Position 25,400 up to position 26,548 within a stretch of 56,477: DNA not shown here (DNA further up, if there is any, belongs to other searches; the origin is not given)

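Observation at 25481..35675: DUF4338 (Druantia DruA-like) genes embedded in two unrelated transposon families, each translationally coupled to the DDE transposase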

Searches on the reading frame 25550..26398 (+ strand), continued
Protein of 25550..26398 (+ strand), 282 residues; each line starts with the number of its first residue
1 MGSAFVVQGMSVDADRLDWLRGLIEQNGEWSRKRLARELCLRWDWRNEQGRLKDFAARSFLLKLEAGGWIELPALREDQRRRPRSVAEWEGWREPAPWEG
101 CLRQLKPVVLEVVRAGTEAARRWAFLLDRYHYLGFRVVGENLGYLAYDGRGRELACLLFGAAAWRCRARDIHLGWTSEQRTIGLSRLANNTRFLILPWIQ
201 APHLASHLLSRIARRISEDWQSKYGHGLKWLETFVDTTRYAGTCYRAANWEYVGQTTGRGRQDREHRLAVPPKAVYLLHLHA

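Call 35: search_protein_families(library=pfam, proteins=[L016:3908-5242:+, L015:4971-5849:+, L015:8517-9743:+, L016:2444-3730:-], max_evalue=0.01)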
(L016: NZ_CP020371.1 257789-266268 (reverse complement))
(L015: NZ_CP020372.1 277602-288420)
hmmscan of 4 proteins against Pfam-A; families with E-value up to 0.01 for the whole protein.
L016:3908-5242:+ (444 aa): 3 families
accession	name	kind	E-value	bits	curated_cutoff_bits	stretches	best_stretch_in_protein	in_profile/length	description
PF14236.12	DruA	-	8.7e-26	91.2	27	1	18-171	49-222/297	Druantia protein DruA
PF13808.11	DDE_Tnp_1_assoc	-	3.2e-16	59.6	32.3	1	226-319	2-88/88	DDE_Tnp_1-associated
PF01609.27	DDE_Tnp_1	-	6.6e-06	26.4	23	1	329-422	7-111/200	Transposase DDE domain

L015:4971-5849:+ (292 aa): 2 families
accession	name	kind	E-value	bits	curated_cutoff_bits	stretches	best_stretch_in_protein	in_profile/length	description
PF14236.12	DruA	-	5.7e-49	167.3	27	1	96-266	36-226/297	Druantia protein DruA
PF25680.1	Mom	-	0.0078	16.3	27.1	0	243-260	118-135/202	Mom protein family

L015:8517-9743:+ (408 aa): 2 families
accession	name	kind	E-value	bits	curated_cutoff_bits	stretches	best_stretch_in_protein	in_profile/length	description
PF02281.22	Dimer_Tnp_Tn5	-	2.1e-22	79.8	26.7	1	307-396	1-89/99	Transposase Tn5 dimerisation domain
PF01609.27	DDE_Tnp_1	-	9.7e-07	29.2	23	1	119-302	64-191/200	Transposase DDE domain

L016:2444-3730:- (428 aa): 1 family
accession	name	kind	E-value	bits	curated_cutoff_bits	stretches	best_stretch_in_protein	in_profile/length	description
PF06782.17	UPF0236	-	0.00015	21.1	24.3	0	25-96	9-79/400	Uncharacterised protein family (UPF0236)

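Call 37: find_related_loci(query=A1, collection=genome_contigs, flank=6000)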
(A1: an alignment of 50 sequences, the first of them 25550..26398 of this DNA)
Query A1 (282 aa) in genome_contigs; peptide patterns used: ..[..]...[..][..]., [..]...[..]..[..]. (x = any residue, [..] = any of these).
459 stretches matched a pattern; 398 encode a relative of the query (tblastn E <= 1e-3); the best 80 are kept; 80 distinct loci.
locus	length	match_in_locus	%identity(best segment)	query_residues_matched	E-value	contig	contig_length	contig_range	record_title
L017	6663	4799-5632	73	3-280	2e-132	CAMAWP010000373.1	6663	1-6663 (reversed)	MAG: Akkermansia muciniphila isolate MaH-09apr19-44 genome assembly, contig: MaH-09apr19-C28216, whole genome shotgun se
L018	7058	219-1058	61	1-280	2e-109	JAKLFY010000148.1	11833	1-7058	MAG: Verrucomicrobia bacterium isolate RA.bin27 RA.bin27_148, whole genome shotgun sequence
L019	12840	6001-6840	61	1-280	3e-109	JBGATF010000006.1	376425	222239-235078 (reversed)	MAG: Limisphaerales bacterium isolate MAG_AAO_H10.62 AAOH10-62_opera_contig_100, whole genome shotgun sequence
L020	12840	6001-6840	61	1-280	3e-109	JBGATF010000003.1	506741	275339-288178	MAG: Limisphaerales bacterium isolate MAG_AAO_H10.62 AAOH10-62_opera_contig_48, whole genome shotgun sequence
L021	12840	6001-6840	61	1-280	3e-109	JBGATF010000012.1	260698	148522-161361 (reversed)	MAG: Limisphaerales bacterium isolate MAG_AAO_H10.62 AAOH10-62_opera_contig_205, whole genome shotgun sequence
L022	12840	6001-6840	60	1-280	7e-109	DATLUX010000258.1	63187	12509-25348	MAG TPA_asm: Verrucomicrobiia bacterium isolate SMAG_U13177 k141_420674, whole genome shotgun sequence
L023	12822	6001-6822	62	7-280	6e-109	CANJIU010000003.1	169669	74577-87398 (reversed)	MAG: Opitutae bacterium isolate RH-23may17-1042 genome assembly, contig: RH-23may17-C465, whole genome shotgun sequence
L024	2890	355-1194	61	1-280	1e-111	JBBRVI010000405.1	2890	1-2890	MAG: Acetobacterales bacterium isolate La3_metabat2.137 La3_metabat2.137_K_1230574_L_2890_cov_10.0000, whole genome shot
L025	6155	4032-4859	61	5-280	3e-107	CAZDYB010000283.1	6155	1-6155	MAG TPA_asm: uncultured Akkermansia sp. isolate SRP319275_co3_49 genome assembly, contig: NODE_12204_length_6155_cov_8.1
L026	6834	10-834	62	1-277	1e-105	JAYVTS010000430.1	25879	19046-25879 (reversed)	MAG: Verrucomicrobiota bacterium isolate GL74_UP_concoct_47 GL74_UP_concoct_47_429, whole genome shotgun sequence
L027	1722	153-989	61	1-280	2e-112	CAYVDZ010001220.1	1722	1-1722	MAG TPA_asm: uncultured Opitutus sp. isolate SRP128246_co1_363 genome assembly, contig: NODE_196660_length_1722_cov_28.0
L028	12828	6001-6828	61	7-282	4e-105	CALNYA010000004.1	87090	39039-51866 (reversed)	MAG: uncultured Verrucomicrobiota bacterium isolate LOGT_bin.0235 genome assembly, contig: contig_29115, whole genome sh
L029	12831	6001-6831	61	6-280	1e-104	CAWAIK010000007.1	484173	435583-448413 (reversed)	MAG: uncultured Verrucomicrobiae bacterium isolate MFD03346.bin.2.54 genome assembly, contig: contig_12783, whole genome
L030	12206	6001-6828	60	7-281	5e-104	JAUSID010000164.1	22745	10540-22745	MAG: Opitutaceae bacterium isolate E14_metabat.bin.223 E14_k141_1266687, whole genome shotgun sequence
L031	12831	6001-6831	61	6-280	6e-104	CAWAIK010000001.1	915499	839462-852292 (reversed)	MAG: uncultured Verrucomicrobiae bacterium isolate MFD03346.bin.2.54 genome assembly, contig: contig_1047, whole genome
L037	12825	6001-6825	61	7-280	1e-103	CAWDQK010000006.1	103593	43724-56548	MAG: uncultured Verrucomicrobiae bacterium isolate MFD01689.bin.2.50 genome assembly, contig: contig_30611, whole genome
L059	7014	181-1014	56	5-282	7e-93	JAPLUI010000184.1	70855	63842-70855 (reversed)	MAG: Verrucomicrobia bacterium isolate LacPavin_0419_WC70L_MAG_62_22 LacPavin_0419_WC70L_scaffold_93410, whole genome sh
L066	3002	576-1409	56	5-282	3e-88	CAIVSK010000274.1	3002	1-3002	MAG: Akkermansiaceae bacterium isolate A14_bin-1981 genome assembly, contig: bin-1981:274/432, whole genome shotgun sequ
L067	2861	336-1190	51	1-280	3e-88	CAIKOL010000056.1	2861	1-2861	MAG: uncultured Anaerolineales bacterium isolate AlinenSedimentsD0_bin-0676 genome assembly, contig: bin-0676:056/410, w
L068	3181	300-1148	51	1-282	2e-87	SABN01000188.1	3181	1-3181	MAG: Opitutia bacterium isolate INTA.CYC.094 contig-100_29755, whole genome shotgun sequence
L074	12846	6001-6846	52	1-280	4e-85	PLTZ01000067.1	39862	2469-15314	MAG: Opitutaceae bacterium isolate bog_1449 73.20120700_S1D.120_contig_30760, whole genome shotgun sequence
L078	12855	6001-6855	51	1-280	8e-85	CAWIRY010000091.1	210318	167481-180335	MAG: uncultured delta proteobacterium isolate MFD03323.bin.1.124 genome assembly, contig: contig_35945, whole genome sho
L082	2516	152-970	52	6-277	2e-86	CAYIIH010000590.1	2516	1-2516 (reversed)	MAG TPA_asm: uncultured Verrucomicrobiota bacterium isolate ERP119705_co20_532 genome assembly, contig: NODE_80736_lengt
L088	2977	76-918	51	1-280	1e-84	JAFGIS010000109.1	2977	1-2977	MAG: Polyangiaceae bacterium isolate Zod_Metabat.23 k87_2231487, whole genome shotgun sequence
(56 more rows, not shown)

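Call 41: search_protein_families(library=pfam, proteins=[L059:1104-2549:+, L066:1409-2605:+, L082:1009-2322:+, L088:1295-2977:+, L067:1219-2628:+, L068:1168-2652:+, L074:6876-8366:+, L037:6834-8402:+, L078:6884-8275:+, L030:7081-7506:+], max_evalue=0.001)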
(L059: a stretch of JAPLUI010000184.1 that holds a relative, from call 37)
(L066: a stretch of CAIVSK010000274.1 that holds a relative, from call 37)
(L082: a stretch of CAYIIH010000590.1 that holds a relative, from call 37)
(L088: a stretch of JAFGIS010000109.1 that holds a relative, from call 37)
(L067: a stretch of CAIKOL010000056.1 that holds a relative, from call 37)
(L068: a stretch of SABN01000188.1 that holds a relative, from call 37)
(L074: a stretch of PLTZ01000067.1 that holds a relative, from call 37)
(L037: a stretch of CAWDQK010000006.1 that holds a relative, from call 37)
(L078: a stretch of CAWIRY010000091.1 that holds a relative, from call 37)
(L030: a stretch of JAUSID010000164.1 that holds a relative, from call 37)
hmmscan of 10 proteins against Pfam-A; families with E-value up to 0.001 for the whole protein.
L059:1104-2549:+ (481 aa): 3 families
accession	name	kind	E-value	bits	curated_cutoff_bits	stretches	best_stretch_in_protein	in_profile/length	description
PF14706.11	Tnp_DNA_bind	-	3e-17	62.6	24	1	17-68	4-55/58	Transposase DNA-binding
PF02281.22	Dimer_Tnp_Tn5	-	4.1e-17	62.7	26.7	1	387-471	1-85/99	Transposase Tn5 dimerisation domain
PF01609.27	DDE_Tnp_1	-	1.9e-05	25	23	1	266-386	121-195/200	Transposase DDE domain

L066:1409-2605:+ (398 aa): 1 family
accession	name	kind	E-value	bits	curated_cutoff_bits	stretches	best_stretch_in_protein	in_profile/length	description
PF01609.27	DDE_Tnp_1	-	1.9e-17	64.1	23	1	135-344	5-196/200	Transposase DDE domain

L082:1009-2322:+ (437 aa): 0 families

L088:1295-2977:+ (561 aa): 2 families
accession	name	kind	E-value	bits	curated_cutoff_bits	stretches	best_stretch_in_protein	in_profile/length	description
PF13517.12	FG-GAP_3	-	1.5e-09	38.8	26.9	1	485-543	1-60/61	FG-GAP-like repeat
PF01839.29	FG-GAP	-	1.2e-06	28.7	22.1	0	479-496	3-20/37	FG-GAP repeat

L067:1219-2628:+ (469 aa): 3 families
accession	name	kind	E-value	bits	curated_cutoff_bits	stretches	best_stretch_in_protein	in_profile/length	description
PF03050.20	DDE_Tnp_IS66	-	3e-46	158.5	23.1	1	150-429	3-283/284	Transposase IS66 family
PF20042.4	DUF6444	-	1.3e-11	45.4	27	1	15-71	27-83/85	Family of unknown function (DUF6444)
PF13005.12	zf-IS66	-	9.6e-08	32.8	27.3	1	88-131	3-43/46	zinc-finger binding domain of transposase IS66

L068:1168-2652:+ (494 aa): 2 families
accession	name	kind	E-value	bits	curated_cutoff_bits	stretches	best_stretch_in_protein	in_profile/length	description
PF03050.20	DDE_Tnp_IS66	-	8.7e-37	127.5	23.1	1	173-448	2-281/284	Transposase IS66 family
PF20042.4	DUF6444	-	3.5e-12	47.2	27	1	34-95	24-84/85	Family of unknown function (DUF6444)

L074:6876-8366:+ (496 aa): 3 families
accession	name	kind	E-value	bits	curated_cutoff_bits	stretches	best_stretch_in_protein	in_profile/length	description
PF03050.20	DDE_Tnp_IS66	-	7.3e-53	180.3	23.1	1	179-457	2-283/284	Transposase IS66 family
PF20042.4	DUF6444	-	2.2e-19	70.3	27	1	24-101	13-81/85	Family of unknown function (DUF6444)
PF13005.12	zf-IS66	-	0.00011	22.9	27.3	1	120-163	3-45/46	zinc-finger binding domain of transposase IS66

L037:6834-8402:+ (522 aa): 3 families
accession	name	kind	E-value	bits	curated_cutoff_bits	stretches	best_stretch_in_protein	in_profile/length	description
PF03050.20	DDE_Tnp_IS66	-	2.3e-47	162.2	23.1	1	178-459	4-282/284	Transposase IS66 family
PF13817.11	DDE_Tnp_IS66_C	-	1.7e-09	38.1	30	1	467-503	1-38/39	IS66 C-terminal element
PF13007.12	LZ_Tnp_IS66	-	8.2e-06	26.9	22.9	1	46-108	1-71/71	Transposase C of IS166 homeodomain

L078:6884-8275:+ (463 aa): 3 families
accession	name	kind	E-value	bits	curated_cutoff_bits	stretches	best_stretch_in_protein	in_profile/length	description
PF03050.20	DDE_Tnp_IS66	-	4.3e-48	164.6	23.1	1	150-428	3-283/284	Transposase IS66 family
PF20042.4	DUF6444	-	3.6e-16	60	27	1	25-70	37-82/85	Family of unknown function (DUF6444)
PF13005.12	zf-IS66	-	2.3e-06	28.4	27.3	1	88-131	3-43/46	zinc-finger binding domain of transposase IS66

L030:7081-7506:+ (141 aa): 0 families

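Call 42: predict_structure(alignment_id=A1)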
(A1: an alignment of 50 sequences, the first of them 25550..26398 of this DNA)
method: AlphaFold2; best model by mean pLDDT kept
length: 282 residues; sequences in the alignment: 50
mean_pLDDT: 85.0   pTM: 0.69
mean pLDDT of the five models: 85.0, 84.5, 82.6, 82.4, 81.3
residues with pLDDT >= 90: 134; 70-90: 113; 50-70: 32; < 50: 3
segments of 3 or more residues with pLDDT < 50: none
pLDDT, mean of each block of 10 residues (from residue 1): 70 91 93 91 83 80 87 80 77 92 94 90 92 74 92 91 79 87 83 92 93 91 85 85 84 80 58 90 61
secondary structure, 60 per line:
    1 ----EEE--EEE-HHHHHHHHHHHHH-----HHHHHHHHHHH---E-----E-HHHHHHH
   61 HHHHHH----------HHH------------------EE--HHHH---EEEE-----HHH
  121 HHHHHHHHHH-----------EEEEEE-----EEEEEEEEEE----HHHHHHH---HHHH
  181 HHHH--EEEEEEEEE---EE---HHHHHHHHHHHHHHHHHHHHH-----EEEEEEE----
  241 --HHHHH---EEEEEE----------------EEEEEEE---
elements in order: E5-7 E10-12 H14-26 H32-42 H54-66 H102-105 E109-112 H118-130 E142-147 E153-162 H167-173 H177-184 E187-195 H204-224 E230-236 H243-247 E251-256 E273-279

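Call 45: fold_search(model_id=the predicted structure, library=pdb)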
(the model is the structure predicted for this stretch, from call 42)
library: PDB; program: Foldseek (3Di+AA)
matches with E <= 10: 347; with E <= 0.001: 83
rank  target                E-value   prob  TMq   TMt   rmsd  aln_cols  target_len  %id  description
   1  7kx2_A                2.0e-05  1.00  0.41  0.64   4.8       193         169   11  Spermidine N-acetyltransferase SpeG F149A mutant from Vibrio cholerae (released 2020-12-16)
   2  5cnp_A                4.4e-05  1.00  0.39  0.61   5.6       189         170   11  X-ray crystal structure of Spermidine n1-acetyltransferase from Vibrio cholerae. (released 2015-07-29)
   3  7kwh_A                4.7e-05  1.00  0.40  0.64   4.9       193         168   11  Spermidine N-acetyltransferase SpeG K23-Y30 chimera from Vibrio cholerae and hSSAT (released 2020-12-16)
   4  6cx8_B                4.7e-05  1.00  0.41  0.64   5.0       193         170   11  Crystal structure of spermidine/spermine N-acetyltransferase SpeG from Vibrio cholerae in complex with manganese ions. (released 2018-04-18)
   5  4jjx_C                4.7e-05  1.00  0.40  0.63   5.3       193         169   11  Dodecameric structure of spermidine N-acetyltransferase SpeG from Vibrio cholerae O1 biovar eltor (released 2013-04-03)
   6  2g0b_A                4.7e-05  1.00  0.36  0.50   6.2       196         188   11  The structure of FeeM, an N-acyl amino acid synthase from uncultured soil microbes (released 2006-09-26)
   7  7kwx_B                5.3e-05  1.00  0.41  0.64   4.8       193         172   10  Spermidine N-acetyltransferase SpeG N152L mutant from Vibrio cholerae (released 2020-12-16)
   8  7kwj_B                5.3e-05  1.00  0.40  0.64   5.1       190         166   12  Spermidine N-acetyltransferase SpeG K23-Q34 chimera from Vibrio cholerae and hSSAT (released 2020-12-16)
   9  7kx3_A                5.3e-05  1.00  0.40  0.64   5.1       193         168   11  SpeG Spermidine N-acetyltransferase F149G mutant from Vibrio cholerae (released 2020-12-16)
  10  2g0b_B                5.3e-05  1.00  0.35  0.48   6.2       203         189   11  The structure of FeeM, an N-acyl amino acid synthase from uncultured soil microbes (released 2006-09-26)
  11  4jly_F                6.7e-05  1.00  0.41  0.65   4.8       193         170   11  Dodecameric structure of spermidine N-acetyltransferase from Vibrio cholerae (released 2013-04-03)
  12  7kx3_B                8.0e-05  1.00  0.40  0.62   5.0       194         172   11  SpeG Spermidine N-acetyltransferase F149G mutant from Vibrio cholerae (released 2020-12-16)
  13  8iym_A                8.5e-05  1.00  0.36  0.60   5.5       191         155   10  Crystal structure of a protein acetyltransferase, HP0935 (released 2024-04-10)
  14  1qsn_A                8.5e-05  1.00  0.36  0.59   7.1       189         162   10  CRYSTAL STRUCTURE OF TETRAHYMENA GCN5 WITH BOUND COENZYME A AND HISTONE H3 PEPTIDE (released 1999-09-08)
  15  2g0b_G                8.5e-05  1.00  0.35  0.51   6.3       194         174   11  The structure of FeeM, an N-acyl amino acid synthase from uncultured soil microbes (released 2006-09-26)
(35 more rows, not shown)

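Call 53: fold_search(model_id=the predicted structure, library=viral)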
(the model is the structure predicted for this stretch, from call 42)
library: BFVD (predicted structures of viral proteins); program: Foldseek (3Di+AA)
matches with E <= 10: 394; with E <= 0.001: 40
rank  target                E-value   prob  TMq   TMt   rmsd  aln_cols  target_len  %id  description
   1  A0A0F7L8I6            1.4e-08  1.00  0.43  0.68   4.3       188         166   21  Uncharacterized protein [uncultured marine virus]
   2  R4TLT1                9.9e-08  1.00  0.45  0.67   4.8       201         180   18  Uncharacterized protein [Halorubrum tailed virus 4]
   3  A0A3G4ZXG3            1.4e-07  1.00  0.54  0.34   5.6       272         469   13  Uncharacterized protein [Faunusvirus sp.]
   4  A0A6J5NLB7            1.4e-07  1.00  0.45  0.63   4.1       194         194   16  NAT_SF domain containing protein [uncultured Caudovirales phage]
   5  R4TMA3                3.1e-07  1.00  0.38  0.38  16.4       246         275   16  Uncharacterized protein [Haloarcula hispanica tailed virus 1]
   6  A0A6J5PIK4            3.3e-07  1.00  0.42  0.62   4.5       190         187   16  Uncharacterized protein [uncultured Caudovirales phage]
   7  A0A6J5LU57            5.0e-07  1.00  0.39  0.14  22.6       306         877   15  ART-PolyVal-like domain-containing protein [uncultured Caudovirales phage]
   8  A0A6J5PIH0            8.0e-07  1.00  0.43  0.59   8.6       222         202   14  NAT_SF domain containing protein [uncultured Caudovirales phage]
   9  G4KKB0                1.7e-06  1.00  0.41  0.22   6.0       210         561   11  (no name in the UniProt tables at hand)
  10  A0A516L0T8            3.3e-06  1.00  0.43  0.36   4.6       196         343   13  (no name in the UniProt tables at hand)
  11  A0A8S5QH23            3.6e-06  1.00  0.35  0.17   6.7       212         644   12  Endonuclease-like protein [Myoviridae sp. ctdNl2]
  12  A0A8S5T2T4            5.4e-06  1.00  0.34  0.18   4.6       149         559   15  Endonuclease-like protein [Myoviridae sp. ctqfO1]
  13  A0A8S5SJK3            5.4e-06  1.00  0.42  0.19   8.0       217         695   14  Amidoligase enzyme [Siphoviridae sp. ct4Uy2]
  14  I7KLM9                6.8e-06  1.00  0.38  0.28   5.4       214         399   10  Homing endonuclease [Campylobacter phage CP21]
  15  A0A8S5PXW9            9.2e-06  1.00  0.39  0.21   6.5       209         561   12  Endonuclease-like protein [Myoviridae sp. ctgsk7]
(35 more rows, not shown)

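Call 57: search_solved_structures(query=A1, max_evalue=10, show_alignments=3)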
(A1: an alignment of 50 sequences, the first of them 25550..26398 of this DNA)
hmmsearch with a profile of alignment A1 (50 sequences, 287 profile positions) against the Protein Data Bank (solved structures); distinct sequences matched with E-value up to 10: 3.
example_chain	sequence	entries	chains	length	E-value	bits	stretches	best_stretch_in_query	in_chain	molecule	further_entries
8enu_A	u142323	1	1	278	0.72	12.3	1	113-175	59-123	Lufaxin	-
8eo2_A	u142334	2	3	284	0.74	12.2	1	113-175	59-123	Lufaxin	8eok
8oix_F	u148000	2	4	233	0.94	11.9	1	199-270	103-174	Family T1, proteasome alpha subunit, threonine peptidase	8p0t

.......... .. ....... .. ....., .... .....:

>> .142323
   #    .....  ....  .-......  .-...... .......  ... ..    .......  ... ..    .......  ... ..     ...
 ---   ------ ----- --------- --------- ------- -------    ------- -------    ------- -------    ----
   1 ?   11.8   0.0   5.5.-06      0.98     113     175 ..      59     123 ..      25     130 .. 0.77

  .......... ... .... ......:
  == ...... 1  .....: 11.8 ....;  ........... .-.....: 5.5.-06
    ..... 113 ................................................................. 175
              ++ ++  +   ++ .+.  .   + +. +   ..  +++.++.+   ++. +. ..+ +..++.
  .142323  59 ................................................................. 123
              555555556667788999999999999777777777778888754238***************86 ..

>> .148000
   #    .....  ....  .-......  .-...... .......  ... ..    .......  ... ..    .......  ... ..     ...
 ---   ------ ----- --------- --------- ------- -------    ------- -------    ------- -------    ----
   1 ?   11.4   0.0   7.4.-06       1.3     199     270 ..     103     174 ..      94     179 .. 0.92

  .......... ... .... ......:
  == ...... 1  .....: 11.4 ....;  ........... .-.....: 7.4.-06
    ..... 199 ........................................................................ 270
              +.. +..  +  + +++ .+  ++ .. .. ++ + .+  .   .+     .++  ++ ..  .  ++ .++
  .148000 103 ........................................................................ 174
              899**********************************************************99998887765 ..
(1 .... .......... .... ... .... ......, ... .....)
